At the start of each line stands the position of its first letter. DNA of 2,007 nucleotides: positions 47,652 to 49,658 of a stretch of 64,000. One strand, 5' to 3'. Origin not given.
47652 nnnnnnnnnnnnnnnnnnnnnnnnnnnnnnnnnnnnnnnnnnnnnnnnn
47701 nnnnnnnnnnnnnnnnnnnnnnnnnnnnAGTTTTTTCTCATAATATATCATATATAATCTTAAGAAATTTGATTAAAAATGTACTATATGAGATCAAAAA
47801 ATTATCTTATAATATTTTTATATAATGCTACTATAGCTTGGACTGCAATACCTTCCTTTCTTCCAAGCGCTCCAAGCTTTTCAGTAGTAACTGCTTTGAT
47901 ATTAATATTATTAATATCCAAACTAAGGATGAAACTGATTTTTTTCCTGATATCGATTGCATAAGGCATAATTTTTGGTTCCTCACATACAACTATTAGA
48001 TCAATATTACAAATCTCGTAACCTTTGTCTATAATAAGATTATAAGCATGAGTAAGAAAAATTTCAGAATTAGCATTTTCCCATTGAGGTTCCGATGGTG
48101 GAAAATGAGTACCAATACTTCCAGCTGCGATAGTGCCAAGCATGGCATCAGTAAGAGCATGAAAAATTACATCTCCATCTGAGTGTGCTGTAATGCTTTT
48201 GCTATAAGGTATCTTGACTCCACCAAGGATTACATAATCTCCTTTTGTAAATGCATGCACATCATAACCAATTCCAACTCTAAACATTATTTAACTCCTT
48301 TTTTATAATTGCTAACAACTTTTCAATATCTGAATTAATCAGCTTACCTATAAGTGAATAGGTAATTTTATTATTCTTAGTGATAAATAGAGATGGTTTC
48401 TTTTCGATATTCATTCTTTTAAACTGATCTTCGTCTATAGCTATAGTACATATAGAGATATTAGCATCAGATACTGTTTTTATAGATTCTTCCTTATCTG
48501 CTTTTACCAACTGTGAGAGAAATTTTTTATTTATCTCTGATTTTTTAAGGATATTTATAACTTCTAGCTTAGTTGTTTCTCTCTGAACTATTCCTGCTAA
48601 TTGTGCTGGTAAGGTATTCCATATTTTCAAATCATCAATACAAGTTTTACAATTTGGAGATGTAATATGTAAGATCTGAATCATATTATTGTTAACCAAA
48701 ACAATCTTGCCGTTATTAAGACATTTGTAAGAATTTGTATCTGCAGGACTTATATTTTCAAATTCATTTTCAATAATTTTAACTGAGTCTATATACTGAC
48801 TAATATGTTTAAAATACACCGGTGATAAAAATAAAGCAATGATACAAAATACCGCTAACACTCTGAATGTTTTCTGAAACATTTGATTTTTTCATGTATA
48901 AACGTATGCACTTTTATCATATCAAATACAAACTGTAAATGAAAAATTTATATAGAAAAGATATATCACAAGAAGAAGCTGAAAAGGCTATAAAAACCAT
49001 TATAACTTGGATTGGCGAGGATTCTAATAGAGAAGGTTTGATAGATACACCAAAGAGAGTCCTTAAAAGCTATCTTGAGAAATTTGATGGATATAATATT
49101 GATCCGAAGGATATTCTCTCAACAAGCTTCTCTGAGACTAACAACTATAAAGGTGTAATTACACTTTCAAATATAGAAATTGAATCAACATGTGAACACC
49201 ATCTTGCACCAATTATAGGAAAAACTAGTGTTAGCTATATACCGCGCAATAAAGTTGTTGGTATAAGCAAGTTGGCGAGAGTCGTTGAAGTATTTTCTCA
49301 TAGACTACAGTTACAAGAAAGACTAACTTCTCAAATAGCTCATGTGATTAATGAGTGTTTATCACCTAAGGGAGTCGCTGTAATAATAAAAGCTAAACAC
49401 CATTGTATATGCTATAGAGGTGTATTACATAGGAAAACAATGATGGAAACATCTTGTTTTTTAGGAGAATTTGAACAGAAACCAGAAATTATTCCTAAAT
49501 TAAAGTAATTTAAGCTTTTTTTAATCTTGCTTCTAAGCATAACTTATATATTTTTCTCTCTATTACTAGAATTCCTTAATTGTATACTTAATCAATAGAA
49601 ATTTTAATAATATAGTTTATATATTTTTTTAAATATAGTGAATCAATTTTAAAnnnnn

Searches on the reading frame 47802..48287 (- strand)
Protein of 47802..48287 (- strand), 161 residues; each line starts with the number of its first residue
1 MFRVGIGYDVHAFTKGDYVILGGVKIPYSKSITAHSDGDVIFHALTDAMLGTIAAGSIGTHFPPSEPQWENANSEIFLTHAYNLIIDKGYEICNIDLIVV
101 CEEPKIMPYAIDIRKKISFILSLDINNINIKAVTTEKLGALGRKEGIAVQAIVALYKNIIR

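Call 93: search_protein_families(library=pfam, proteins=[window:47802-48287:-], max_evalue=0.001)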
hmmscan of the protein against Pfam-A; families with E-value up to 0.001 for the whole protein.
window:47802-48287:- (161 aa): 1 family
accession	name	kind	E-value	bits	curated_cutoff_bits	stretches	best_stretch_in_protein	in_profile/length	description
PF02542.21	YgbB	-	7.2e-60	202.2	26.7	1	2-155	1-154/155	YgbB family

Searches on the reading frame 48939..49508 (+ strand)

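Call 3: search_protein_families(library=pfam, proteins=[window:48939-49508:+], max_evalue=0.01)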
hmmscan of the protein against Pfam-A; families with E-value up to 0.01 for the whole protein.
window:48939-49508:+ (189 aa): 2 families
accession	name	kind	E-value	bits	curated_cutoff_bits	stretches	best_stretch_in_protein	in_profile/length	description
PF01227.27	GTP_cyclohydroI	-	4e-64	215.8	27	1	15-183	2-169/179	GTP cyclohydrolase I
PF14489.11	QueF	-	0.00078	20.1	27.3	1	94-149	4-59/81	QueF-like protein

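Call 4: search_protein_families(library=ncbifam, proteins=[window:48939-49508:+], max_evalue=0.01)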
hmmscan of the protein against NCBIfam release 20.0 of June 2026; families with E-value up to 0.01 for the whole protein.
window:48939-49508:+ (189 aa): 5 families
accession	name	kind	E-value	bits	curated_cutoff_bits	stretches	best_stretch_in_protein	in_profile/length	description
NF006825.1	PRK09347.1-2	subfamily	6.6e-66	221.2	174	1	15-183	2-169/179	GTP cyclohydrolase I FolE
NF006826.0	PRK09347.1-3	subfamily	2.5e-61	206.5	162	1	8-183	3-177/189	GTP cyclohydrolase I FolE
TIGR00063.1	folE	equivalog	5.7e-58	195.4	181.6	1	15-181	2-167/180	GTP cyclohydrolase I FolE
NF006824.0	PRK09347.1-1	equivalog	9e-44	149.5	202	1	6-183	30-207/219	GTP cyclohydrolase I FolE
TIGR03139.1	QueF-II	equivalog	6.1e-06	26.1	86.9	1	61-151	7-97/115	preQ(1) synthase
